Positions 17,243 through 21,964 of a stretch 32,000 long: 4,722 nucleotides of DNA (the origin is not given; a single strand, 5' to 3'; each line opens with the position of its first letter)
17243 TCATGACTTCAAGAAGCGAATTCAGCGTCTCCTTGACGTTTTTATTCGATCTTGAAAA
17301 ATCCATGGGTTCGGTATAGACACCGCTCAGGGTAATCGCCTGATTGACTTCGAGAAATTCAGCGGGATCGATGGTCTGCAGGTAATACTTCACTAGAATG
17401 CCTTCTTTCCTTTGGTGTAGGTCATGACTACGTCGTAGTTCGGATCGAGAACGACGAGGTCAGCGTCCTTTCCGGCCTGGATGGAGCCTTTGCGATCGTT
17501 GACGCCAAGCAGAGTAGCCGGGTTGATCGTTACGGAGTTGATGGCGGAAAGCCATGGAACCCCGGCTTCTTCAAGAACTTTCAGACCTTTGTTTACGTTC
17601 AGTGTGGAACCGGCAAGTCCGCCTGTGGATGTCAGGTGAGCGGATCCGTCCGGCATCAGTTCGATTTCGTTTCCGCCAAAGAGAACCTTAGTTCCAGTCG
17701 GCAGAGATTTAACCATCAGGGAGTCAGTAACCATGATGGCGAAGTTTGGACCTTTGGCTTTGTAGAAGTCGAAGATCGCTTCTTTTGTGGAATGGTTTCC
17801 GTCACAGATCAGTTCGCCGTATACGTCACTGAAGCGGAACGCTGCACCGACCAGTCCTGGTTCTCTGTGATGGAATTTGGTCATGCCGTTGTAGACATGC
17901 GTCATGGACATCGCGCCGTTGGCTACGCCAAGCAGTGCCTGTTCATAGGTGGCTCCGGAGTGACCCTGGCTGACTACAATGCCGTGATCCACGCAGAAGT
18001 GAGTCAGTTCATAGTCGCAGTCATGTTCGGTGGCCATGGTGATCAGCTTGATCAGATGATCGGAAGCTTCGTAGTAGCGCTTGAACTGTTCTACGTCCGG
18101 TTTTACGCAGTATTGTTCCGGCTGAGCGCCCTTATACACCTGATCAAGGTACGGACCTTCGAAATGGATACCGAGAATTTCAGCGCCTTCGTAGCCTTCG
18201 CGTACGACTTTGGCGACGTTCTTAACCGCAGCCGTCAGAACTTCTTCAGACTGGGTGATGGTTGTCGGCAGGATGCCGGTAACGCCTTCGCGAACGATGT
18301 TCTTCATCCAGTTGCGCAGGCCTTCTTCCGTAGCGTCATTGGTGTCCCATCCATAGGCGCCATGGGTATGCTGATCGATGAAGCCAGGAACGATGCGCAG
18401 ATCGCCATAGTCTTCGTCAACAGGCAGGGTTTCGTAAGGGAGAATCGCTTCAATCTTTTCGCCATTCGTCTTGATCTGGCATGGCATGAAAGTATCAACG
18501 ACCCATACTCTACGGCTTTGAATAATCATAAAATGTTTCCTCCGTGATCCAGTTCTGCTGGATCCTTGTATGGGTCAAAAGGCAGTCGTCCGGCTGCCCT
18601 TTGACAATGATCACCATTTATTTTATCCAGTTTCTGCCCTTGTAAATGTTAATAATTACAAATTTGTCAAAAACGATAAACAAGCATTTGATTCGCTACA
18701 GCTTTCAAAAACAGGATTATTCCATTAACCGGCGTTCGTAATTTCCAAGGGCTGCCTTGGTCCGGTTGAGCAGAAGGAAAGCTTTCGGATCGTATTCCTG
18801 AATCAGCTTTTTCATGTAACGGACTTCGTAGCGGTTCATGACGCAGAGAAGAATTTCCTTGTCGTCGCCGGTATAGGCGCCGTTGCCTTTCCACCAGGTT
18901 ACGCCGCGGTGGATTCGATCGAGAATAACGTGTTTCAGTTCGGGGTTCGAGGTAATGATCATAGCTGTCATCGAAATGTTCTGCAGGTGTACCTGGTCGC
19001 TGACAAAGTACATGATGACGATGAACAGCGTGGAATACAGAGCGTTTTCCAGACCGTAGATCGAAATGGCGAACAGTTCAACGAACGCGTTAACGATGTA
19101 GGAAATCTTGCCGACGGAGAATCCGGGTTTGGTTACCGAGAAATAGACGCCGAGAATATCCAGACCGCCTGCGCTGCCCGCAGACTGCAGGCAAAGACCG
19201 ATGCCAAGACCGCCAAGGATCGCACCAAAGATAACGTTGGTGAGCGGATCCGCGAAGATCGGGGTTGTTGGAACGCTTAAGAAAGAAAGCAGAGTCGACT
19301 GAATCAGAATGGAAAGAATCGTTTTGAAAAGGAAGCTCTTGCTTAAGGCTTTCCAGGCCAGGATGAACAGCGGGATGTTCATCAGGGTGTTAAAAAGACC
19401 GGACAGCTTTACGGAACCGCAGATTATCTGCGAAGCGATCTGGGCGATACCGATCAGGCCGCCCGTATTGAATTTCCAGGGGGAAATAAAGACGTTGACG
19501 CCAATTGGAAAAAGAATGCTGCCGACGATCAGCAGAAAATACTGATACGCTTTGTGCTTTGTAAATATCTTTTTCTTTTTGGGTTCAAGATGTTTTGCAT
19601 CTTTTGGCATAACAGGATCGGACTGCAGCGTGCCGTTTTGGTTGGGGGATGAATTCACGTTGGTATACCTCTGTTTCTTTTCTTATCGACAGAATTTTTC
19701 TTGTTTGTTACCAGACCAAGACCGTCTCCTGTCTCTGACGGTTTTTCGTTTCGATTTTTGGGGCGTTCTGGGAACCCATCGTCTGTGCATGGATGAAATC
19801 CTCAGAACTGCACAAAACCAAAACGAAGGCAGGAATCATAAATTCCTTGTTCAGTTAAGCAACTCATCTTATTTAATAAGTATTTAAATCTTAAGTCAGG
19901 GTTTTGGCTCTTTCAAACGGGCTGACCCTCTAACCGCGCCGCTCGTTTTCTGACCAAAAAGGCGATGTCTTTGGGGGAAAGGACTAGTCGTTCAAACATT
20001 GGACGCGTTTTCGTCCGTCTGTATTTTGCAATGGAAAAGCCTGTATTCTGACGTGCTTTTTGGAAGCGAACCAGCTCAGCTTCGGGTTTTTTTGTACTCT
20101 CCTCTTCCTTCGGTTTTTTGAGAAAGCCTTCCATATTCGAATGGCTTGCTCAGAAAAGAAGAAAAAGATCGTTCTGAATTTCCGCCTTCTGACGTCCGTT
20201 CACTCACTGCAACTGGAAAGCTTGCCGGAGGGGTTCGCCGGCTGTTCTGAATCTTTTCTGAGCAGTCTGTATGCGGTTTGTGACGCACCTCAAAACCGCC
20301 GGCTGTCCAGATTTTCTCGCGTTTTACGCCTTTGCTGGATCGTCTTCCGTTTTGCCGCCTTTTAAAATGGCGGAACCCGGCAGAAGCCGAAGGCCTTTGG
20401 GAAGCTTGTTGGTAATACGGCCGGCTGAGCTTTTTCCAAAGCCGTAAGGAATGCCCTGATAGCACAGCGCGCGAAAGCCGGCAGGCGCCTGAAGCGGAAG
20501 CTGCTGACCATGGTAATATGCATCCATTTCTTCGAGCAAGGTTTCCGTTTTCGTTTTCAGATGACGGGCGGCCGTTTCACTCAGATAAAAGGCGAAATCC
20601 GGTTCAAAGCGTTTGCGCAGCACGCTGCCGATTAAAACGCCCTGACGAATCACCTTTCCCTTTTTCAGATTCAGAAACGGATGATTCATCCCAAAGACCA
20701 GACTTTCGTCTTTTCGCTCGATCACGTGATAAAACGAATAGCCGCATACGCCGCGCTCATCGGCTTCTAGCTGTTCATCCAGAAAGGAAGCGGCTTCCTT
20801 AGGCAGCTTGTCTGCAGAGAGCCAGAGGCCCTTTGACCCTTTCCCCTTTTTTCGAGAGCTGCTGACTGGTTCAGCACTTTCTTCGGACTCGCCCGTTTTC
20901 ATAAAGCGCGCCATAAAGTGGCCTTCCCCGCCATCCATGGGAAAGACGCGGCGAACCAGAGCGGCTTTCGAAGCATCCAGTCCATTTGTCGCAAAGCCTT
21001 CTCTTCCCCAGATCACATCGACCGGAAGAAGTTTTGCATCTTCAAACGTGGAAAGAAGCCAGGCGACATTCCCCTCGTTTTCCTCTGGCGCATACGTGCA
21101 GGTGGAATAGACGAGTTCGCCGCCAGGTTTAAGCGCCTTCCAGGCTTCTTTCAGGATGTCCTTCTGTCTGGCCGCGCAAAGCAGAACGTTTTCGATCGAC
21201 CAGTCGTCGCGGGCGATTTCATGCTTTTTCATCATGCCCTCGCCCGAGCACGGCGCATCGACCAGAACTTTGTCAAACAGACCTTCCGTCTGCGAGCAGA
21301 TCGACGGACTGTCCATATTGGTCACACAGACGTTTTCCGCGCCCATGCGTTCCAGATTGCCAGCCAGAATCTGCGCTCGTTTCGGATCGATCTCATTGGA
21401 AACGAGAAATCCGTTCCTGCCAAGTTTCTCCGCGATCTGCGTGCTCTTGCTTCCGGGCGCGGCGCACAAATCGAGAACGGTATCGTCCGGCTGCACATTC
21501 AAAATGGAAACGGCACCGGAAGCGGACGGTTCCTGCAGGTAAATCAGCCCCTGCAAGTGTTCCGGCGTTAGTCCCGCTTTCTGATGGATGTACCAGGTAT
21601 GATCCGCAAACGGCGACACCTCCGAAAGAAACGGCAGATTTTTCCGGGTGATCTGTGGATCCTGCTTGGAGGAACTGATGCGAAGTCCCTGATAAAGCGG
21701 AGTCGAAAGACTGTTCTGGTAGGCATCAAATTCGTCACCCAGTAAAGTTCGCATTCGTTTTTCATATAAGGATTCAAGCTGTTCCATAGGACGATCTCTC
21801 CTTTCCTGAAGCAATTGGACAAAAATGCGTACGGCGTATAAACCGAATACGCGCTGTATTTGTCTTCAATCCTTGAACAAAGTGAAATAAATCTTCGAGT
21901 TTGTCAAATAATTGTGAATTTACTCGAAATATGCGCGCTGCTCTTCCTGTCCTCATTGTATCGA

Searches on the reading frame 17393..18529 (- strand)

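Call 44: search_protein_families(library=pfam, proteins=[window:17393-18529:-], max_evalue=0.00001)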
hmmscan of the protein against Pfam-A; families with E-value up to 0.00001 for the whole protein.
window:17393-18529:- (378 aa): 2 families
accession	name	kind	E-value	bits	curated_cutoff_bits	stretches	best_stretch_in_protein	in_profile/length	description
PF01979.26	Amidohydro_1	-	1.5e-25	90.7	25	1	46-375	2-343/345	Amidohydrolase family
PF07969.17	Amidohydro_3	-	9.6e-13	48.8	29.7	1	321-367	404-450/472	Amidohydrolase family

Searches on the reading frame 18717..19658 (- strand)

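Call 44: search_protein_families(library=pfam, proteins=[window:18717-19658:-], max_evalue=0.00001)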
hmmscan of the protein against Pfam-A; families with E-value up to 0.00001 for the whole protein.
window:18717-19658:- (313 aa): 2 families
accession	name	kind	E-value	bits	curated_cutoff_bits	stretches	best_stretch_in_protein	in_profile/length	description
PF02588.21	YitT_membrane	-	7e-44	150.1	24.3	1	39-240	1-198/205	Uncharacterised 5xTM membrane BCR, YitT family COG1284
PF10035.14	DUF2179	-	5.5e-19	68.2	22.8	1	251-305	1-55/55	Uncharacterized protein conserved in bacteria (DUF2179)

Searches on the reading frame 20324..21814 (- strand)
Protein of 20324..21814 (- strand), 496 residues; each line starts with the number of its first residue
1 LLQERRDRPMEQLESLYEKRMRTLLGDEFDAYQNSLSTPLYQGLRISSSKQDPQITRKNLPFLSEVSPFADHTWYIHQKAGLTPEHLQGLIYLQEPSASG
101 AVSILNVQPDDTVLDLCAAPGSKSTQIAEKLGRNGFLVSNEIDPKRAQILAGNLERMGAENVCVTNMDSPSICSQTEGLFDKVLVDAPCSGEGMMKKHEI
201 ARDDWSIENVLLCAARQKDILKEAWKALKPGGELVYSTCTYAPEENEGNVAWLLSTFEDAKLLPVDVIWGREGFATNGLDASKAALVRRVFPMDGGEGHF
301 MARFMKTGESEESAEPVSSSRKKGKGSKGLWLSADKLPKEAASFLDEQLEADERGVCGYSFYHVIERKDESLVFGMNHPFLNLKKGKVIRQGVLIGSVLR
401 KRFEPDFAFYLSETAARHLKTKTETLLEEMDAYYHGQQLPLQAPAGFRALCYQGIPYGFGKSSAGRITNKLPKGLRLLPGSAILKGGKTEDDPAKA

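Call 44: search_protein_families(library=pfam, proteins=[window:20324-21814:-], max_evalue=0.00001)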
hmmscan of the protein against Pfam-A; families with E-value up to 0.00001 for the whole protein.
window:20324-21814:- (496 aa): 4 families
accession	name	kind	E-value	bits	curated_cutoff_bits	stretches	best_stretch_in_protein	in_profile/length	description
PF01189.24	Methyltr_RsmB-F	-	3.3e-47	161.2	27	1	103-304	2-198/199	16S rRNA methyltransferase RsmB/F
PF17125.10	Methyltr_RsmF_N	-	6.6e-14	52.5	34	1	15-96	3-86/86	N-terminal domain of 16S rRNA methyltransferase RsmF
PF13636.12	Methyltranf_PUA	-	8.5e-13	48.6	27.6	1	431-477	2-49/49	RNA-binding PUA-like domain of methyltransferase RsmF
PF13847.12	Methyltransf_31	-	1.1e-08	35.3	27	1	110-244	4-114/145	Methyltransferase domain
